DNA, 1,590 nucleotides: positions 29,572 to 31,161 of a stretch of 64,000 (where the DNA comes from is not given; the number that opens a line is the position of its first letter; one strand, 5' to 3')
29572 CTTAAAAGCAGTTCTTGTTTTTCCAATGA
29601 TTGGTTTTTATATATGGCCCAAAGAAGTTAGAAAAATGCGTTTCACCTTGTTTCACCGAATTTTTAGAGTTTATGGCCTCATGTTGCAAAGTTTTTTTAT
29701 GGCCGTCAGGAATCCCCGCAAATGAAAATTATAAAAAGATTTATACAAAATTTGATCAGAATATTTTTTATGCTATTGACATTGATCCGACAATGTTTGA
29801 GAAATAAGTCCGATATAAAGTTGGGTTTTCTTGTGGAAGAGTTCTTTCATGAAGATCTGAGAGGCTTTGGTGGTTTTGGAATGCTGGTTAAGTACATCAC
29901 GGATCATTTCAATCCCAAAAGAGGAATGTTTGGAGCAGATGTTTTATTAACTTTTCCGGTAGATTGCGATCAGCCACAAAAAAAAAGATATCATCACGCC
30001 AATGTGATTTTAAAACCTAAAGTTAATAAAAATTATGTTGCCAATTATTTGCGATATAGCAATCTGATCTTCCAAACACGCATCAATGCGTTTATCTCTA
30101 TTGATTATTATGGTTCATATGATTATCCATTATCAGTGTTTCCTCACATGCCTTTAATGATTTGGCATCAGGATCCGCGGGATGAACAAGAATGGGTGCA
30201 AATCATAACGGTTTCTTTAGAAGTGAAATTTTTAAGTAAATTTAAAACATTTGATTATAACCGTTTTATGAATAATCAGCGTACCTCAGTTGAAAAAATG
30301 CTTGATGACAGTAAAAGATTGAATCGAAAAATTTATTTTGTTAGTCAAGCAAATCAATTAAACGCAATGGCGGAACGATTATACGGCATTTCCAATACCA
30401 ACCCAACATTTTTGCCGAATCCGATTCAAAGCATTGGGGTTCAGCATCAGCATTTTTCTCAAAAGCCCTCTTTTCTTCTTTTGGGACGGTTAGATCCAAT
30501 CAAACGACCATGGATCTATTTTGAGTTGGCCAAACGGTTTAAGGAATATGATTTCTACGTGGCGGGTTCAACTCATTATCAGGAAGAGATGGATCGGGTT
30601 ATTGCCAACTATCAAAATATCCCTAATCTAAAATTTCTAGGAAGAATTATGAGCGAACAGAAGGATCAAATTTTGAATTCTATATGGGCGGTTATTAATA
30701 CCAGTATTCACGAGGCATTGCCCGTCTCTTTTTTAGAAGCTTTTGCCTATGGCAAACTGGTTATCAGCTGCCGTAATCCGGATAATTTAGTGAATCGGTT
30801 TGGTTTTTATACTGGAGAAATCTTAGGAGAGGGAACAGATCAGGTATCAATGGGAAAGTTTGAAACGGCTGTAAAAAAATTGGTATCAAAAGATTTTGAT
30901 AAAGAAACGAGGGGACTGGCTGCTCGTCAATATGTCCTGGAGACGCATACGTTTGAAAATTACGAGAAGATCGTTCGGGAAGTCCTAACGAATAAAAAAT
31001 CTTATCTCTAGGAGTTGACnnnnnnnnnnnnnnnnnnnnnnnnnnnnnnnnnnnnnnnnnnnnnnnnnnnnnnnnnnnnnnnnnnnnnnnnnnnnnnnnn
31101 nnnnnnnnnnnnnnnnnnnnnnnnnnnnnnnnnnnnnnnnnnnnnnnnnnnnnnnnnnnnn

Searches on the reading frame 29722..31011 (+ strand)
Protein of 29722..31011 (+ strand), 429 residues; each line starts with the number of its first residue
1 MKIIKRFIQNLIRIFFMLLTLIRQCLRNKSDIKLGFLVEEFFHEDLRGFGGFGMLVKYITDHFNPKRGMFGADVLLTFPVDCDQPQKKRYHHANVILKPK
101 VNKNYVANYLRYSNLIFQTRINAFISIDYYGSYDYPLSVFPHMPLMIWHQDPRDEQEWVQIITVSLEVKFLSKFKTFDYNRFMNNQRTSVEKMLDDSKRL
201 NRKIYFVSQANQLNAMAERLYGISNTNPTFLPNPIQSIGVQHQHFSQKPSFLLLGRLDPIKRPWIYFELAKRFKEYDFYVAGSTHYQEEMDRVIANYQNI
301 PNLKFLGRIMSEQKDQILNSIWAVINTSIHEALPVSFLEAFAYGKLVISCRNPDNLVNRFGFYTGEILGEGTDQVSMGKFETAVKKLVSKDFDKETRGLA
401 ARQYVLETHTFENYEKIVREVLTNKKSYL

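Call 36: search_protein_families(library=pfam, proteins=[window:29722-31011:+])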
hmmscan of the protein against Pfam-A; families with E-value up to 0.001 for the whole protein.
window:29722-31011:+ (429 aa): 3 families
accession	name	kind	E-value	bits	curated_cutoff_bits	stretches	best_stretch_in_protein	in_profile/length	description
PF00534.26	Glycos_transf_1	-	1.5e-14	54.4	26.4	1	241-351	8-123/172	Glycosyl transferases group 1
PF13692.12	Glyco_trans_1_4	-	1.9e-09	38.4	27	1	249-352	2-108/142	Glycosyl transferases group 1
PF13524.12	Glyco_trans_1_2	-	0.00048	20.5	25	0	268-413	7-137/144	Glycosyl transferase-like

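Call 68: find_encoding_contigs(protein=window:29722-31008:+, flank=10000, max_places=6)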
Protein window:29722-31008:+ (429 aa): 2 contigs read that carry it; 2 places shown.
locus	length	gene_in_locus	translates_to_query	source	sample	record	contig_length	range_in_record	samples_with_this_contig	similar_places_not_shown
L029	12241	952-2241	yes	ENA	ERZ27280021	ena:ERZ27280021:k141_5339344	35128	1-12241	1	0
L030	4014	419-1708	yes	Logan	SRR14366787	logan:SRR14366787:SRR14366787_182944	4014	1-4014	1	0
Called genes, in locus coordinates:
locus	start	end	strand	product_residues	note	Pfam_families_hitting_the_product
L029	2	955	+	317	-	?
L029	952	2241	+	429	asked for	PF00534:Glycos_transf_1, PF13692:Glyco_trans_1_4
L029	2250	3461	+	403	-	PF13439:Glyco_transf_4 (weak), PF00534:Glycos_transf_1, PF13692:Glyco_trans_1_4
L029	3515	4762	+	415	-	PF13439:Glyco_transf_4, PF00534:Glycos_transf_1, PF13692:Glyco_trans_1_4, PF13524:Glyco_trans_1_2 (weak)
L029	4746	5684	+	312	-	PF00535:Glycos_transf_2, PF13641:Glyco_tranf_2_3, PF13632:Glyco_trans_2_3 (weak)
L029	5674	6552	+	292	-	PF00535:Glycos_transf_2, PF10111:Glyco_tranf_2_2, PF13641:Glyco_tranf_2_3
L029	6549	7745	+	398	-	PF13439:Glyco_transf_4, PF13579:Glyco_trans_4_4 (weak), PF20706:GT4-conflict, PF00534:Glycos_transf_1, PF13692:Glyco_trans_1_4, PF13524:Glyco_trans_1_2 (weak)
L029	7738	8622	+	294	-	PF00535:Glycos_transf_2, PF10111:Glyco_tranf_2_2, PF13506:Glyco_transf_21, PF13641:Glyco_tranf_2_3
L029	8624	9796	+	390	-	PF15632:ATPgrasp_Ter (weak)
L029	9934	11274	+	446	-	PF04932:Wzy_C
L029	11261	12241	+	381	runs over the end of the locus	PF13439:Glyco_transf_4, PF13579:Glyco_trans_4_4 (weak), PF00534:Glycos_transf_1, PF13692:Glyco_trans_1_4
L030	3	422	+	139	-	?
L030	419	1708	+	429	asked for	PF00534:Glycos_transf_1, PF13692:Glyco_trans_1_4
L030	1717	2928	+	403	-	PF13439:Glyco_transf_4 (weak), PF00534:Glycos_transf_1, PF13692:Glyco_trans_1_4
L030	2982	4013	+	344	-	?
